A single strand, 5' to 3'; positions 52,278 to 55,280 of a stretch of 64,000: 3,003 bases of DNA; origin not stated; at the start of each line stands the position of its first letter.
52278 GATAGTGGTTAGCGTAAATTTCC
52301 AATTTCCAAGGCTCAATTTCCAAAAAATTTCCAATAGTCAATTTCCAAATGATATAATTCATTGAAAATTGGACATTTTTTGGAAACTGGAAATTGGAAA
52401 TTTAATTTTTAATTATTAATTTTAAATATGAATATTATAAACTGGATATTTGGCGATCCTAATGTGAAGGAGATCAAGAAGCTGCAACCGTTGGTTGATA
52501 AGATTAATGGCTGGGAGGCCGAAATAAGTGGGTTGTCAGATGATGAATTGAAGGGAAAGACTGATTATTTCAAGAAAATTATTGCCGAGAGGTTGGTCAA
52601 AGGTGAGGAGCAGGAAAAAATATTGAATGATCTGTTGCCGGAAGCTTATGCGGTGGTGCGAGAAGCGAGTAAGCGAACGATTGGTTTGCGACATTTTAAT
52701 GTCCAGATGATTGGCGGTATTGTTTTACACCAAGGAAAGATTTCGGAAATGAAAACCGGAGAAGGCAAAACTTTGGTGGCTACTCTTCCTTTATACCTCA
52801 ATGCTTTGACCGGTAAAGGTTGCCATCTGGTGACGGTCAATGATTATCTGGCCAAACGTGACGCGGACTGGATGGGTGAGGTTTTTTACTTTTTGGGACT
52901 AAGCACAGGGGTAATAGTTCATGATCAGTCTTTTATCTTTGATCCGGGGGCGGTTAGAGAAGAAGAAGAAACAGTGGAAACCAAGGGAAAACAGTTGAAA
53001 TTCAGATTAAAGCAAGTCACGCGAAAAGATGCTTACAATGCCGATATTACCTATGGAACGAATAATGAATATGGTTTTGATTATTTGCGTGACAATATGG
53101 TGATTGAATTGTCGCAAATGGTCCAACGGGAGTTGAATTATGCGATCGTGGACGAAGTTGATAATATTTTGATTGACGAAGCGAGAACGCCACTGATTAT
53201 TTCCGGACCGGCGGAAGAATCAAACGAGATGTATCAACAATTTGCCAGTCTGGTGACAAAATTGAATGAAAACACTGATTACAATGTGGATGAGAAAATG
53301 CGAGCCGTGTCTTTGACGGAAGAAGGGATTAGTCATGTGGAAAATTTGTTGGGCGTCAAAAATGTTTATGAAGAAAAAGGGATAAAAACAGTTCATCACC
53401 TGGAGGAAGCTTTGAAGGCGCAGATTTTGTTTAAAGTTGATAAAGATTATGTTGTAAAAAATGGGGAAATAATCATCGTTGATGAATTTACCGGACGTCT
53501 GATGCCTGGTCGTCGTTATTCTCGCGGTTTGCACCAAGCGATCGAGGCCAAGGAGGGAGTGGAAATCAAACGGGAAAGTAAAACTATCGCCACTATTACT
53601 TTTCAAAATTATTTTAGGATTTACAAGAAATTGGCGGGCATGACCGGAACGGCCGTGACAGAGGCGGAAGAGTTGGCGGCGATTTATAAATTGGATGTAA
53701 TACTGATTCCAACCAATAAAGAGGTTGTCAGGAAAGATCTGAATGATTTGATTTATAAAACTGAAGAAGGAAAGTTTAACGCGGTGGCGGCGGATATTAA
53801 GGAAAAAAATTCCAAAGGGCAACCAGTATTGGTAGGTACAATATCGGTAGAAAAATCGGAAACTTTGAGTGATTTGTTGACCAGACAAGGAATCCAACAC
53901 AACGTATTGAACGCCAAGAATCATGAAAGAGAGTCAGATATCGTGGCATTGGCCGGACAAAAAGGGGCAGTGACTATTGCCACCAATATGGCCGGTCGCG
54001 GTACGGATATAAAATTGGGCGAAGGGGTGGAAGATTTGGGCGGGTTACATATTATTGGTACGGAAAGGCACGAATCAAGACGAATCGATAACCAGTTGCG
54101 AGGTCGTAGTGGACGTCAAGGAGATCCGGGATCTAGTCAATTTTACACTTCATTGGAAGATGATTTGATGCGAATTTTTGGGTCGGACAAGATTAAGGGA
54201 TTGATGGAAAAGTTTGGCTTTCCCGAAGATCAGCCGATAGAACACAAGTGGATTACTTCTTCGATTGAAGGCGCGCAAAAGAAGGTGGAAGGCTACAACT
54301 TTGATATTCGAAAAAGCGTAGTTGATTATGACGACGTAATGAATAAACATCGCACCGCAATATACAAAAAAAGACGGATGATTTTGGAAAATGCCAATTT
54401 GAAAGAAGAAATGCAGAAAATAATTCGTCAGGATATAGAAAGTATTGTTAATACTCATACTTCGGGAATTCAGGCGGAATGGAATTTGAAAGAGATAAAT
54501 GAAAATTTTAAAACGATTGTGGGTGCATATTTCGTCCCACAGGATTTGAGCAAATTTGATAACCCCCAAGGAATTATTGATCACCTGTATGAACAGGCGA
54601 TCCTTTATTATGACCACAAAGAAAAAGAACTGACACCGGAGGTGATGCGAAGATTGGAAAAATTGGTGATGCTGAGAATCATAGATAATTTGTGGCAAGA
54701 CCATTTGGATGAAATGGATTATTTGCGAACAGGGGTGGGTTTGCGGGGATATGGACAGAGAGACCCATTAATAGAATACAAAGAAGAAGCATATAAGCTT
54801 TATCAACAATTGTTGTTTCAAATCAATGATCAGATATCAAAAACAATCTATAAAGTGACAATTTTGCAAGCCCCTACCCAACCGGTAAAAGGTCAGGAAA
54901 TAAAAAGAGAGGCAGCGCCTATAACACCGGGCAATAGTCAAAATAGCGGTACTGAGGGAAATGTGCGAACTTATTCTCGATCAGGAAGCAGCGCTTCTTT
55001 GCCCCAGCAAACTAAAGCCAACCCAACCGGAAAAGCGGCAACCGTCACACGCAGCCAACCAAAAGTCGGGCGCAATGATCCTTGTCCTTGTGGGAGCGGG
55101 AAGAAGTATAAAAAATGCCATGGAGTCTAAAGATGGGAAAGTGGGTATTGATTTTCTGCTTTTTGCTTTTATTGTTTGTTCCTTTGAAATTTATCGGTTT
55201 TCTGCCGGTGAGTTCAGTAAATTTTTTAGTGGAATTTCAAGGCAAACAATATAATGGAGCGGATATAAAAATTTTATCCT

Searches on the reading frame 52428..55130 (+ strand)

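Call 86: search_protein_families(library=pfam, proteins=[window:52428-55130:+])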
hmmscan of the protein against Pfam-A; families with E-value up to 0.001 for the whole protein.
window:52428-55130:+ (900 aa): 5 families
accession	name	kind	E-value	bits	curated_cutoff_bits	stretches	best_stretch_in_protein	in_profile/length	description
PF07517.20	SecA_DEAD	-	1.7e-123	412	24.6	1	7-416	4-289/290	SecA DEAD-like domain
PF21090.3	P-loop_SecA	-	2.1e-81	272.9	27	2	433-534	2-103/205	SecA P-loop domain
PF07516.18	SecA_SW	-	1e-64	218.7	26.7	1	603-810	1-199/200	SecA Wing and Scaffold domain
PF01043.26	SecA_PP_bind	-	7.1e-43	146.1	23.5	1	265-373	2-110/110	SecA preprotein cross-linking domain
PF02810.21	SEC-C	-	4.1e-10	39.8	20.4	1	882-899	1-18/19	SEC-C motif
